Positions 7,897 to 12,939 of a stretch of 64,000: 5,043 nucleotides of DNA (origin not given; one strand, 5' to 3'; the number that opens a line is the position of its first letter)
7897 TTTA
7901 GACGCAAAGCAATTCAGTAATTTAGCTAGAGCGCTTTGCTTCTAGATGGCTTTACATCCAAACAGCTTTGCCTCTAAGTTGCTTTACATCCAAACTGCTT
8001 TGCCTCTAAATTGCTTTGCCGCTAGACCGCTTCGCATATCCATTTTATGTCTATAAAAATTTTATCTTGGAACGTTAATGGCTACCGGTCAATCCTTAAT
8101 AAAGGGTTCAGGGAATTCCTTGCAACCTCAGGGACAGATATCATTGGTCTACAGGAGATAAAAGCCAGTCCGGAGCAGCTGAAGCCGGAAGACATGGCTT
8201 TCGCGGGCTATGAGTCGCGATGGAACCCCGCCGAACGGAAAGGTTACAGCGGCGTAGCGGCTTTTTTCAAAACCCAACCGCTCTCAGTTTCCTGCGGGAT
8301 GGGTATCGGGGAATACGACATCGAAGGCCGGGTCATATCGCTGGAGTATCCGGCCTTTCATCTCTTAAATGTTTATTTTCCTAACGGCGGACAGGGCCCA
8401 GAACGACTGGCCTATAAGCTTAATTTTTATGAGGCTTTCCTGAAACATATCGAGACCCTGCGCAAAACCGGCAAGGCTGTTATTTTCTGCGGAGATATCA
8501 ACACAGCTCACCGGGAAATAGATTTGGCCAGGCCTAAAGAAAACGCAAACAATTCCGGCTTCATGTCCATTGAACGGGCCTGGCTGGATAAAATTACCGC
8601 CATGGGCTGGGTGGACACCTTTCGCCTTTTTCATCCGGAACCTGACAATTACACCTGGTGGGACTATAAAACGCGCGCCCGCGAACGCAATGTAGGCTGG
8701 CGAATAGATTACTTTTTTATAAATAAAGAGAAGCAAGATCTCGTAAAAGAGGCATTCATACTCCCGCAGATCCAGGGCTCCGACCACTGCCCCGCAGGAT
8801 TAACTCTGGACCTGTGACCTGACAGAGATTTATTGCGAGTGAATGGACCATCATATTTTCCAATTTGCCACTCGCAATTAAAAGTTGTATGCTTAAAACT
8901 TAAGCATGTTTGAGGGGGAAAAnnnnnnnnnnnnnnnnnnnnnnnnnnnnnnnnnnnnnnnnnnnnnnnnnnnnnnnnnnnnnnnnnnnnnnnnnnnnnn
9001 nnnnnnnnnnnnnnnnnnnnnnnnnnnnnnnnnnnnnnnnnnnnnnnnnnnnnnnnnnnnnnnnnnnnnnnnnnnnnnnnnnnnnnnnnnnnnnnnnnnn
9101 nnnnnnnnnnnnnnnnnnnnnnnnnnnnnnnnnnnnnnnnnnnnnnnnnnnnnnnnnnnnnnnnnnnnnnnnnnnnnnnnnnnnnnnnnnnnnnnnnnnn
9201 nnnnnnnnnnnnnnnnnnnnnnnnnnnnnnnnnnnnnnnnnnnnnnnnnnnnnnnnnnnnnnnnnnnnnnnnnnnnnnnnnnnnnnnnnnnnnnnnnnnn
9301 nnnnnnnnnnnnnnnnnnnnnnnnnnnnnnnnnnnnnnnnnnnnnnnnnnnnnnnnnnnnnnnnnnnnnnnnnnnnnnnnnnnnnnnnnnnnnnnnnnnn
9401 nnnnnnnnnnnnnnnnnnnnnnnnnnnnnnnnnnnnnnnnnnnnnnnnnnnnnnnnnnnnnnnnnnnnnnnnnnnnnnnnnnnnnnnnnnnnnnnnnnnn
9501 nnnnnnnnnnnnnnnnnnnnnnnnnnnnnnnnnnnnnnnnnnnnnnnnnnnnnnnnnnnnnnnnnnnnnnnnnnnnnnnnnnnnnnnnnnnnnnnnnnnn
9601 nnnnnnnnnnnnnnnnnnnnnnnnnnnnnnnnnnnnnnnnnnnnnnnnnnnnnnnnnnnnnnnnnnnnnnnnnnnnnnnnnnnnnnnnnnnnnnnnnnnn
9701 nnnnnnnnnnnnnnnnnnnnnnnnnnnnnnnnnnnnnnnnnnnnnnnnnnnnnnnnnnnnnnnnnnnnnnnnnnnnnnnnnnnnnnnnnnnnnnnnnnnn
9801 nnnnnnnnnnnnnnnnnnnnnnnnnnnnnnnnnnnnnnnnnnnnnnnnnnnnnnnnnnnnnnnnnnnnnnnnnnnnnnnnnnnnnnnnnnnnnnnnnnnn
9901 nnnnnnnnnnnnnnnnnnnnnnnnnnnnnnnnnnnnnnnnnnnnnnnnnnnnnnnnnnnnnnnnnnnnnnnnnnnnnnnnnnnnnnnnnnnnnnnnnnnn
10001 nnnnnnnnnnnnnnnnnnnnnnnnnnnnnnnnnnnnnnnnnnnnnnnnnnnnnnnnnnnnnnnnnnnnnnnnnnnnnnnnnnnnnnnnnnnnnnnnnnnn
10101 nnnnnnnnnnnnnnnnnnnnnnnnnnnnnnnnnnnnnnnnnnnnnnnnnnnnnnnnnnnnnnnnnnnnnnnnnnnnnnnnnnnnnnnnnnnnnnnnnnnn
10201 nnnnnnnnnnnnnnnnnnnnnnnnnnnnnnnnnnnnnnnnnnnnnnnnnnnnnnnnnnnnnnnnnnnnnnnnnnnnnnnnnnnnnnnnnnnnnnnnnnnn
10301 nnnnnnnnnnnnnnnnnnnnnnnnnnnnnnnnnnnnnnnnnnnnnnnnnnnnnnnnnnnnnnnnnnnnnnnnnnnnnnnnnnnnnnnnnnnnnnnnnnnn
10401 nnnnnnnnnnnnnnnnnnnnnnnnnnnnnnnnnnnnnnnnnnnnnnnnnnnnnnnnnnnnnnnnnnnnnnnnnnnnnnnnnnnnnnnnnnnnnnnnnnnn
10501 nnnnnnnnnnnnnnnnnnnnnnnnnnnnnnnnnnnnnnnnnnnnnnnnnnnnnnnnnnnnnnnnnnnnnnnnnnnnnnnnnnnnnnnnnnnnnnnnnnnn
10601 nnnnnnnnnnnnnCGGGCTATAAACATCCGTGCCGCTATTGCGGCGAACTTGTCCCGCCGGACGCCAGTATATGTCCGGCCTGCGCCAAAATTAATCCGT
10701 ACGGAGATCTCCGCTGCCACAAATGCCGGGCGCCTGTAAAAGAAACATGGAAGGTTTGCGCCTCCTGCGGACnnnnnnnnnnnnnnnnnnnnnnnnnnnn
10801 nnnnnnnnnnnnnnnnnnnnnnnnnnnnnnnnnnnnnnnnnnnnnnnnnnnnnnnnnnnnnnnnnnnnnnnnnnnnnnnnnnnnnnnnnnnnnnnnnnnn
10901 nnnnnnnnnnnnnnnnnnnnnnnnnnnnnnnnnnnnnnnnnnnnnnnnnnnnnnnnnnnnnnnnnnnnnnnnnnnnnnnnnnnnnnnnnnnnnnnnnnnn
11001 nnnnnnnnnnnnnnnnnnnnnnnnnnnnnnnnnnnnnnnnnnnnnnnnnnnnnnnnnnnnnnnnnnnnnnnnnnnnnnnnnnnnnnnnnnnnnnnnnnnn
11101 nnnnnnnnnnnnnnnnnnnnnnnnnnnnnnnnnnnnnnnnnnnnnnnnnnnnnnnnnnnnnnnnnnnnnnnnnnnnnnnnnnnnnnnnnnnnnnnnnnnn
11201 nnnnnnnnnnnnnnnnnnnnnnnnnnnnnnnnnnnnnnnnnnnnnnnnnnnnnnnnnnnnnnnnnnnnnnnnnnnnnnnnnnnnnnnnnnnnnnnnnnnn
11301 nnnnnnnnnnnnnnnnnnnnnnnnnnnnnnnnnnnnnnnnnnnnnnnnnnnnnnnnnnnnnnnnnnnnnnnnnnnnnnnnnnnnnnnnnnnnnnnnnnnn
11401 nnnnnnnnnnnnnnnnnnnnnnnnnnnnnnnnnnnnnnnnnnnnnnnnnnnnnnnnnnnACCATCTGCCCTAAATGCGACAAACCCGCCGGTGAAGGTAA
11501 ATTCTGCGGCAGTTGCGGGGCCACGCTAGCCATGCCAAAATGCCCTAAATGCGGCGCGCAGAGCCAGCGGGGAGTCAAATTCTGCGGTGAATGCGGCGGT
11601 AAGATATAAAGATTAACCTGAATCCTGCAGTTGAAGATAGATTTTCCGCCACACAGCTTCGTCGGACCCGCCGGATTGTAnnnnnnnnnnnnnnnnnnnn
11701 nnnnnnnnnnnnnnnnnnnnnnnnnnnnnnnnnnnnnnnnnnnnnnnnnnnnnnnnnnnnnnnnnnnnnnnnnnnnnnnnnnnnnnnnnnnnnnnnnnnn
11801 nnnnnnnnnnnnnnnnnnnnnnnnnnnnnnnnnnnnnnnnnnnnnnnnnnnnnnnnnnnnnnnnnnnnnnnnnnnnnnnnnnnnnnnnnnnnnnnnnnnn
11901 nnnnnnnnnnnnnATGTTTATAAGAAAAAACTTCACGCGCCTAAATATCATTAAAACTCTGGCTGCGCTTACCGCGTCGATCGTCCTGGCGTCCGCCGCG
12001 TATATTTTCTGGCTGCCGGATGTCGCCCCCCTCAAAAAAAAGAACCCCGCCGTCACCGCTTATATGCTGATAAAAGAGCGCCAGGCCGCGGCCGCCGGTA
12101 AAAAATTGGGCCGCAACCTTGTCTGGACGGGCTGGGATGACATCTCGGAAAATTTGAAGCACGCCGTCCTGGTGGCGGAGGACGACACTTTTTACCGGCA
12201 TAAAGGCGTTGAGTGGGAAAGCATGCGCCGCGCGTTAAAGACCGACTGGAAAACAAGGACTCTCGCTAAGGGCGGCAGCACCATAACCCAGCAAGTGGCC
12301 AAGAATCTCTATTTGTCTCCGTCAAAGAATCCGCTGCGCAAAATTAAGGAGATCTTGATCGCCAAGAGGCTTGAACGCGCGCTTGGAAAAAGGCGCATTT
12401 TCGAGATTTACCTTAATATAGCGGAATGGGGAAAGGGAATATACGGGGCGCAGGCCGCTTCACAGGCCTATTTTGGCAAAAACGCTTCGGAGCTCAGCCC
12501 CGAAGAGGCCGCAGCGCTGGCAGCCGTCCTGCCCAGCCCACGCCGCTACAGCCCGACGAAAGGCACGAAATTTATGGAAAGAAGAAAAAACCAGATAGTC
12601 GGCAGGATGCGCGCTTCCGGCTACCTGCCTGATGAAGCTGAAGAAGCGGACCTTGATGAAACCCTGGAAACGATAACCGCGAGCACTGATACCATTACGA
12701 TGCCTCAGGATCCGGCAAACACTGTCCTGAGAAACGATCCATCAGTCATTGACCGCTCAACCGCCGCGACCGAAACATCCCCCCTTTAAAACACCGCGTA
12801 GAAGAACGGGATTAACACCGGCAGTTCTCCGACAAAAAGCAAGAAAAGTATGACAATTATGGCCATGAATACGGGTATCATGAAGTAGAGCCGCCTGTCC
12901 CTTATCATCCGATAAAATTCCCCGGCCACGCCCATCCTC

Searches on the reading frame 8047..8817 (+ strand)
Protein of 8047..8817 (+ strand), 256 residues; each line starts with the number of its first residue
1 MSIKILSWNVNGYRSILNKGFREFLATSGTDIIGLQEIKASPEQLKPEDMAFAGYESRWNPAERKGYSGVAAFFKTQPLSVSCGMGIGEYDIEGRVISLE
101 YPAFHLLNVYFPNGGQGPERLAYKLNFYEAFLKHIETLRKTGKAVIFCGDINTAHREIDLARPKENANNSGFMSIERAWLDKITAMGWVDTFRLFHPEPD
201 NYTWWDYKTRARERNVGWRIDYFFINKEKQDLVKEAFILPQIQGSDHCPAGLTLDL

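Call 9: search_protein_families(library=pfam, proteins=[window:8047-8817:+])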
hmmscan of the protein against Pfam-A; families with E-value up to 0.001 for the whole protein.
window:8047-8817:+ (256 aa): 1 family
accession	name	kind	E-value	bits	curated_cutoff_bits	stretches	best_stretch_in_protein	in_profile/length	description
PF03372.29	Exo_endo_phos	-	3.6e-29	102.5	24.5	1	6-247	1-225/225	Endonuclease/Exonuclease/phosphatase family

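Call 15: find_encoding_contigs(protein=window:8047-8817:+, flank=6000, max_places=10)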
Protein window:8047-8817:+ (256 aa): 1 contig read that carries it; 1 place shown.
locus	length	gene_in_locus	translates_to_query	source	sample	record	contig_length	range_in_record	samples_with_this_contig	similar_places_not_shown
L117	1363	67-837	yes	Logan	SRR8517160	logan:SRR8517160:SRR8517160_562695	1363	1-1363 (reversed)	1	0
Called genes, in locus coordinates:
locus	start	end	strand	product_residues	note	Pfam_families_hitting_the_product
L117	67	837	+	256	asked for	PF03372:Exo_endo_phos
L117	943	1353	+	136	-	-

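Call 16: find_homologous_proteins(query=window:8047-8817:+, max_evalue=1e-40)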
Query window:8047-8817:+ (256 aa): 7997 proteins with E <= 1e-40 among 8000 candidates; the best 120 are listed.
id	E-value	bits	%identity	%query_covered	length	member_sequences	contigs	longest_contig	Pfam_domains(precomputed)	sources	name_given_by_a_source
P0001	2.3e-165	566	93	100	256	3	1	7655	PF03372.30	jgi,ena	-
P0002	4.0e-159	546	89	100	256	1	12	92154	PF03372.30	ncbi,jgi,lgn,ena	-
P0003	7.9e-152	522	84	100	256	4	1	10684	PF03372.30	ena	-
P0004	1.5e-151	521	84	100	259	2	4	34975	PF03372.30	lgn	-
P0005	9.3e-151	518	84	100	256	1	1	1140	PF03372.30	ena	-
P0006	1.2e-150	518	85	99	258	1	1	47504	PF03372.30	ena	-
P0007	3.3e-149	513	83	100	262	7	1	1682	PF03372.30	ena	-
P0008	7.1e-145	499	82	100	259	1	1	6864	PF03372.30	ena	-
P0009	3.1e-139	481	79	99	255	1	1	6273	PF03372.30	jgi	jgi:exodeoxyribonuclease-3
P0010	4.5e-137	473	76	100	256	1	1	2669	PF03372.30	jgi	jgi:exodeoxyribonuclease-3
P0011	2.1e-136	471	77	99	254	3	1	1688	PF03372.30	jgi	-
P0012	1.4e-135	469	78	100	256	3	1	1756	PF03372.30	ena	-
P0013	1.2e-134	466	76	99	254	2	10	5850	PF03372.30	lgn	-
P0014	1.4e-134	465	78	99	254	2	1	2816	PF03372.30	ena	-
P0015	4.4e-134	464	75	100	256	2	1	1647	PF03372.30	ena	-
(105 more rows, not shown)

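Call 25: find_encoding_contigs(protein=P0002, flank=10000, max_places=4)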
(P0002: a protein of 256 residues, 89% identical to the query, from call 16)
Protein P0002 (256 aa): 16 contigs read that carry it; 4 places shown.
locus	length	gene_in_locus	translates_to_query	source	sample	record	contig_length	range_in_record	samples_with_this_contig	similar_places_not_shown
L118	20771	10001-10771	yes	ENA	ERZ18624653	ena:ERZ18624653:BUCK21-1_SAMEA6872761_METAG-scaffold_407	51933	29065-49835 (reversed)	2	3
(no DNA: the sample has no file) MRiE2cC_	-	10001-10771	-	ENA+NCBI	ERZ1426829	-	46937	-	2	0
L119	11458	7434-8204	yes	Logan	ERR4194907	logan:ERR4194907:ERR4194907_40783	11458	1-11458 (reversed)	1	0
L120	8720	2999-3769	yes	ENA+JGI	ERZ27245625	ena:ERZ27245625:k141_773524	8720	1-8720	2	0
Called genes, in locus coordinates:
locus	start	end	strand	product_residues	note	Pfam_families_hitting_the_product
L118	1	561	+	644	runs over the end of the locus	PF13529:Peptidase_C39_2, PF00877:NLPC_P60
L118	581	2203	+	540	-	PF00171:Aldedh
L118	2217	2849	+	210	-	PF00730:HhH-GPD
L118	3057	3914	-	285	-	PF01590:GAF, PF13185:GAF_2, PF00989:PAS (weak), PF13596:PAS_10 (faint), PF08448:PAS_4 (weak), PF13426:PAS_9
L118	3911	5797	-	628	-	PF01520:Amidase_3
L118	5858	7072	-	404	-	PF07690:MFS_1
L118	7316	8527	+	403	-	PF05359:DUF748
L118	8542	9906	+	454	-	PF01134:GIDA (faint), PF01262:AlaDh_PNT_C (faint), PF01266:DAO (faint), PF01494:FAD_binding_3 (faint), PF03486:HI0933_like (faint), PF07992:Pyr_redox_2, PF00070:Pyr_redox, PF02852:Pyr_redox_dim, +1 more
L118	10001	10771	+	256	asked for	PF03372:Exo_endo_phos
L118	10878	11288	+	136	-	-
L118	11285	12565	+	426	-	-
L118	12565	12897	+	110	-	PF13248:Zn_ribbon_3 (faint), PF13240:Zn_Ribbon_1 (faint), PF12773:DZR (weak)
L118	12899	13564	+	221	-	PF12773:DZR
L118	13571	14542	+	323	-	PF00912:Transgly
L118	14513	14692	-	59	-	-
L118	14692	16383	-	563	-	PF02543:Carbam_trans_N, PF16861:Carbam_trans_C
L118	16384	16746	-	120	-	-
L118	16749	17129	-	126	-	-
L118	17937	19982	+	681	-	PF07719:TPR_2 (faint), PF13181:TPR_8 (faint), PF13428:TPR_14 (faint), PF14559:TPR_19 (faint), PF00515:TPR_1 (faint), PF13174:TPR_6 (faint), PF13432:TPR_16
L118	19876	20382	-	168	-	PF01965:DJ-1_PfpI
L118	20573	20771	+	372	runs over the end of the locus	PF01571:GCV_T, PF08669:GCV_T_C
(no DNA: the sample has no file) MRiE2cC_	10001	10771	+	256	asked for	PF03372:Exo_endo_phos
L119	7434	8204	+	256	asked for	PF03372:Exo_endo_phos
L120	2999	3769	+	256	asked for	PF03372:Exo_endo_phos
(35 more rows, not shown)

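Call 26: find_encoding_contigs(protein=P0001, flank=10000, max_places=3)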
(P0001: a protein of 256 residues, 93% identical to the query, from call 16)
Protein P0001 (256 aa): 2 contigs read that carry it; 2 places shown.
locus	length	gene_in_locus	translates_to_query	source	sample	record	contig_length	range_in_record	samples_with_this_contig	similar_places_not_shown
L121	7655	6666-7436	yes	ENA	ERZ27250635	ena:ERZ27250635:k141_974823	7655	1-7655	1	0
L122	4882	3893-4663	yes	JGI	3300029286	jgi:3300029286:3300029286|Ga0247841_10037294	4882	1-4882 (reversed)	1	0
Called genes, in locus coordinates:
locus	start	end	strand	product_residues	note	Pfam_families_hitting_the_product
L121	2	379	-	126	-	?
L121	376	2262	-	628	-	PF01520:Amidase_3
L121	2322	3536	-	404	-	PF07690:MFS_1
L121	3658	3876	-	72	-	-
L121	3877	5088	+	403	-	PF05359:DUF748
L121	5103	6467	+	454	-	PF01134:GIDA (weak), PF01262:AlaDh_PNT_C (faint), PF01266:DAO (faint), PF01494:FAD_binding_3 (faint), PF03486:HI0933_like (faint), PF07992:Pyr_redox_2, PF00070:Pyr_redox, PF02852:Pyr_redox_dim, +2 more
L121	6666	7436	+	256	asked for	PF03372:Exo_endo_phos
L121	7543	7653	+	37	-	?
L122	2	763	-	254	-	?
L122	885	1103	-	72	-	-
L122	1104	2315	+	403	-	PF05359:DUF748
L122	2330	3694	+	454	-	PF01134:GIDA (weak), PF01262:AlaDh_PNT_C (faint), PF01266:DAO (faint), PF01494:FAD_binding_3 (faint), PF03486:HI0933_like (faint), PF07992:Pyr_redox_2, PF00070:Pyr_redox, PF02852:Pyr_redox_dim, +2 more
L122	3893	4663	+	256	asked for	PF03372:Exo_endo_phos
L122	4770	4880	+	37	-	?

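Call 34: find_related_loci(query=window:8047-8817:+, collection=metagenome_contigs, flank=10000)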
Query window:8047-8817:+ (256 aa) in metagenome_contigs; peptide patterns used: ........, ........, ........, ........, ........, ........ (x = any residue, [..] = any of these).
599 stretches matched a pattern (row limit reached: there are more); 489 encode a relative of the query (tblastn E <= 1e-3); the best 80 are kept; 80 distinct loci.
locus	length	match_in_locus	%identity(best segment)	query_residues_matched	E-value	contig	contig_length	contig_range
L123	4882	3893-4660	93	1-256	6e-170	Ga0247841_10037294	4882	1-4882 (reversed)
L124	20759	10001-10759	93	1-253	4e-166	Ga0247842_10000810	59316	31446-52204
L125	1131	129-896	78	1-256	6e-155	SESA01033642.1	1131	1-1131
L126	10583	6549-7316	76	1-256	6e-135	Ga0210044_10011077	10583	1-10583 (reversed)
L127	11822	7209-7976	76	1-256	3e-134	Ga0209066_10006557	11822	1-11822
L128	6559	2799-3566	75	1-256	5e-134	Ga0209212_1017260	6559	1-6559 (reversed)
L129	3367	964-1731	75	1-256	2e-138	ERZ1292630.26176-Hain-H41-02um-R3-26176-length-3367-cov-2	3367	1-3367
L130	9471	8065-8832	75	1-256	5e-134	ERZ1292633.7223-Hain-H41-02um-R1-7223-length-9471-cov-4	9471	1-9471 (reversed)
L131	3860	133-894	75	3-256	7e-137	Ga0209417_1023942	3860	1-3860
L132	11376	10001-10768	75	1-256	2e-133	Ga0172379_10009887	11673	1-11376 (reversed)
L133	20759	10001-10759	75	2-254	9e-133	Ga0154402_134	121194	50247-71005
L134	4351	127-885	75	2-254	4e-134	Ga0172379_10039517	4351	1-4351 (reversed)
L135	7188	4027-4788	74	3-256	5e-132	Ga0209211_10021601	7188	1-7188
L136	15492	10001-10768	73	1-256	1e-131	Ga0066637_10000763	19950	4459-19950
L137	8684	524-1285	75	3-256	1e-131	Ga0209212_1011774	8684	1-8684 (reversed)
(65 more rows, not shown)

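Call 58: search_protein_families(library=ncbifam, proteins=[window:8047-8817:+], max_evalue=0.00001)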
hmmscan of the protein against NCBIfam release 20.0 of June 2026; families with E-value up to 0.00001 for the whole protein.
window:8047-8817:+ (256 aa): 4 families
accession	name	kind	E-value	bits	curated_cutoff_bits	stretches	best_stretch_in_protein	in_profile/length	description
TIGR00633.1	xth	equivalog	1.2e-87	293.6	99.05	1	3-254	1-254/255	exodeoxyribonuclease III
TIGR00195.1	exoDNase_III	equivalog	8.9e-86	287.6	182.55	1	3-253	1-253/254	exodeoxyribonuclease III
NF010489.0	PRK13911.1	equivalog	2.1e-72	243.9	503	1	3-254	1-249/250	exodeoxyribonuclease III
NF008733.0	PRK11756.1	equivalog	9.3e-39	133.2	280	1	3-253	1-266/269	exodeoxyribonuclease III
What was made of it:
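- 8047..8817 (+): xth (exodeoxyribonuclease III), the downstream operon gene. No Shine-Dalgarno sequence lies between the element and the ATG. Calls 9 and 58.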

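Call 73: find_encoding_contigs(protein=P0006, flank=10000, max_places=2)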
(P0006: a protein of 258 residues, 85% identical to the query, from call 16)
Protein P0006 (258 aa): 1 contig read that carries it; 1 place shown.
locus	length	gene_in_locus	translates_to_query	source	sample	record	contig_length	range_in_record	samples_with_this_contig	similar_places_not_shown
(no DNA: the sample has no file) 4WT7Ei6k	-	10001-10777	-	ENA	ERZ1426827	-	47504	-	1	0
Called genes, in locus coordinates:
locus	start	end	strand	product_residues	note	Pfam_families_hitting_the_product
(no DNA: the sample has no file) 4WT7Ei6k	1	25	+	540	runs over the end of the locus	PF00171:Aldedh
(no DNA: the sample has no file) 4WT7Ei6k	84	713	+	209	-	PF00730:HhH-GPD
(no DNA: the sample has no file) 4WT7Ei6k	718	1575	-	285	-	PF01590:GAF, PF13185:GAF_2, PF00989:PAS (weak), PF13596:PAS_10 (weak), PF08448:PAS_4 (weak), PF13426:PAS_9 (weak)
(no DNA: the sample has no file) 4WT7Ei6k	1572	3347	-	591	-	PF01520:Amidase_3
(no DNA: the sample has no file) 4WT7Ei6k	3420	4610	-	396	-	PF07690:MFS_1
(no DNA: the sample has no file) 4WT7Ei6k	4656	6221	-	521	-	PF02689:Herpes_Helicase (faint), PF05970:PIF1, PF13245:AAA_19, PF13604:AAA_30, PF13280:WYL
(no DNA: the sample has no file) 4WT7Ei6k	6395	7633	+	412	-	PF05359:DUF748 (faint)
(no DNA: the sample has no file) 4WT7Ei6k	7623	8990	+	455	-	PF00890:FAD_binding_2 (faint), PF01134:GIDA (weak), PF01262:AlaDh_PNT_C (faint), PF01266:DAO (faint), PF01494:FAD_binding_3 (faint), PF07992:Pyr_redox_2, PF00070:Pyr_redox, PF02852:Pyr_redox_dim, +2 more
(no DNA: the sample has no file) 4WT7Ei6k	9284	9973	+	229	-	PF00106:adh_short, PF13561:adh_short_C2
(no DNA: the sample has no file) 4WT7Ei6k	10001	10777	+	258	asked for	PF03372:Exo_endo_phos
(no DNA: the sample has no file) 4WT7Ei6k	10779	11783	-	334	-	PF01384:PHO4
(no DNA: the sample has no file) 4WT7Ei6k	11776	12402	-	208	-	PF01865:PhoU_div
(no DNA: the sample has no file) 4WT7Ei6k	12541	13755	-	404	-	PF00672:HAMP (weak), PF08448:PAS_4, PF13188:PAS_8 (weak), PF00512:HisKA, PF02518:HATPase_c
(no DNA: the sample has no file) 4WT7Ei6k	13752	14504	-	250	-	PF00072:Response_reg, PF00486:Trans_reg_C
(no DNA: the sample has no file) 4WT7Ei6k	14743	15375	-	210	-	-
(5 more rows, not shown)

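Call 74: find_encoding_contigs(protein=P0004, flank=10000, max_places=2)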
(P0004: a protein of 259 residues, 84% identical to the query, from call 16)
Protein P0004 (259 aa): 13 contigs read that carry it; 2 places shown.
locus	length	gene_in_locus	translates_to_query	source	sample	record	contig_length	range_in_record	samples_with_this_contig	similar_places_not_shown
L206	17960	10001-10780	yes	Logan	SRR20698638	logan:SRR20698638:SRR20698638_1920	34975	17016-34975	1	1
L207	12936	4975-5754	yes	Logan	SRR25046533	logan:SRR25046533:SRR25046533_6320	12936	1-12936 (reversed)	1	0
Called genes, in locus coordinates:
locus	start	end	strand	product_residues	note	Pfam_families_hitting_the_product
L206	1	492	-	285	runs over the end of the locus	PF01590:GAF, PF13185:GAF_2, PF00989:PAS (weak), PF13596:PAS_10 (weak), PF08448:PAS_4 (weak), PF13426:PAS_9 (weak)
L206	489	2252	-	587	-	PF01520:Amidase_3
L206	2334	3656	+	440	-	-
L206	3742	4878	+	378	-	-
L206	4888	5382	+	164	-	-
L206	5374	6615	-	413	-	PF07075:NamZ_N, PF20732:NamZ_C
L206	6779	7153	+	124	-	PF00072:Response_reg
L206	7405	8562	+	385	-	-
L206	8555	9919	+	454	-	PF01134:GIDA (faint), PF01262:AlaDh_PNT_C (faint), PF01266:DAO (faint), PF01494:FAD_binding_3 (faint), PF07992:Pyr_redox_2, PF12831:FAD_oxidored (weak), PF00070:Pyr_redox, PF02852:Pyr_redox_dim, +3 more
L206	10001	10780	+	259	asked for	PF03372:Exo_endo_phos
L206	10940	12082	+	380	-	-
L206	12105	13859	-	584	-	PF05359:DUF748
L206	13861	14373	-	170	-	PF09835:DUF2062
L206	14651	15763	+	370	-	PF01571:GCV_T, PF08669:GCV_T_C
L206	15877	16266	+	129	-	PF01597:GCV_H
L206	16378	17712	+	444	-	PF02347:GDC-P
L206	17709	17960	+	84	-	?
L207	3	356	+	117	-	?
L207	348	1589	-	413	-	PF07075:NamZ_N, PF20732:NamZ_C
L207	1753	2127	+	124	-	PF00072:Response_reg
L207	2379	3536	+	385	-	-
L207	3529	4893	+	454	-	PF01134:GIDA (faint), PF01262:AlaDh_PNT_C (faint), PF01266:DAO (faint), PF01494:FAD_binding_3 (faint), PF07992:Pyr_redox_2, PF12831:FAD_oxidored (weak), PF00070:Pyr_redox, PF02852:Pyr_redox_dim, +3 more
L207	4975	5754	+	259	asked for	PF03372:Exo_endo_phos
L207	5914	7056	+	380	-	-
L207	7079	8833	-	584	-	PF05359:DUF748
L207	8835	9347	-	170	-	PF09835:DUF2062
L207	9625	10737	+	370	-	PF01571:GCV_T, PF08669:GCV_T_C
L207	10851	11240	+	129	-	PF01597:GCV_H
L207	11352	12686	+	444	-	PF02347:GDC-P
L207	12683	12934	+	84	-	?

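Call 75: find_encoding_contigs(protein=P0003, flank=10000, max_places=2)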
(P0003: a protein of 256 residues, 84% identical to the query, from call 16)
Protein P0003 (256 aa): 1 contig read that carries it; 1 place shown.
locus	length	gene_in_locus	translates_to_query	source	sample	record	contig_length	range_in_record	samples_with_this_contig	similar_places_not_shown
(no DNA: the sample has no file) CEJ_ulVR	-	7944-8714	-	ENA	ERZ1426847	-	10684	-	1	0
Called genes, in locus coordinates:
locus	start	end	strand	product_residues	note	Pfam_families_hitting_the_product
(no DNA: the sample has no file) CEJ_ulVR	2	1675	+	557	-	?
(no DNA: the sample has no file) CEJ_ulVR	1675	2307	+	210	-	PF00730:HhH-GPD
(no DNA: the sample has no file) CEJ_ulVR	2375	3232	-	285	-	PF01590:GAF, PF13185:GAF_2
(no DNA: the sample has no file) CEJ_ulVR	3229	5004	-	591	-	PF01520:Amidase_3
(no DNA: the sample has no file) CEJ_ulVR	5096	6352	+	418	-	PF05359:DUF748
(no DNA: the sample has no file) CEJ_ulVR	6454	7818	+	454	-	PF00890:FAD_binding_2 (faint), PF01134:GIDA, PF01262:AlaDh_PNT_C (faint), PF01494:FAD_binding_3 (faint), PF03486:HI0933_like (faint), PF07992:Pyr_redox_2, PF00070:Pyr_redox, PF02852:Pyr_redox_dim, +1 more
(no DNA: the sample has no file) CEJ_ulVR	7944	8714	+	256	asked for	PF03372:Exo_endo_phos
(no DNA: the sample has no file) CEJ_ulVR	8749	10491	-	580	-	PF13231:PMT_2 (weak), PF13181:TPR_8 (faint), PF07719:TPR_2 (faint), PF13424:TPR_12 (faint), PF13431:TPR_17 (faint), PF00515:TPR_1 (faint), PF13374:TPR_10 (faint), PF13414:TPR_11 (weak), +2 more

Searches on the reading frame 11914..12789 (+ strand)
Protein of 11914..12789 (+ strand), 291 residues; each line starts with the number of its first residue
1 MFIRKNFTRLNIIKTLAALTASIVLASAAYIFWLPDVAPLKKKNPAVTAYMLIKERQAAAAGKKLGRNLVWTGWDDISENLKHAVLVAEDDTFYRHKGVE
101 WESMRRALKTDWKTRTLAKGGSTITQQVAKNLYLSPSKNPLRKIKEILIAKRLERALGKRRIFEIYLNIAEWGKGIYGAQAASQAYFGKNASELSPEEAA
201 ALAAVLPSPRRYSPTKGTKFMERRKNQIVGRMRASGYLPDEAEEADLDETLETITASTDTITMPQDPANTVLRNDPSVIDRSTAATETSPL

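Call 70: search_protein_families(library=pfam, proteins=[window:11914-12789:+], max_evalue=0.0001)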
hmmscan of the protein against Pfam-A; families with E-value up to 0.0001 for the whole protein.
window:11914-12789:+ (291 aa): 1 family
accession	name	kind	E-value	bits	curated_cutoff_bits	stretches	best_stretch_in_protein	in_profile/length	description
PF00912.28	Transgly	-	6.3e-57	192.3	27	1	67-232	12-177/178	Transglycosylase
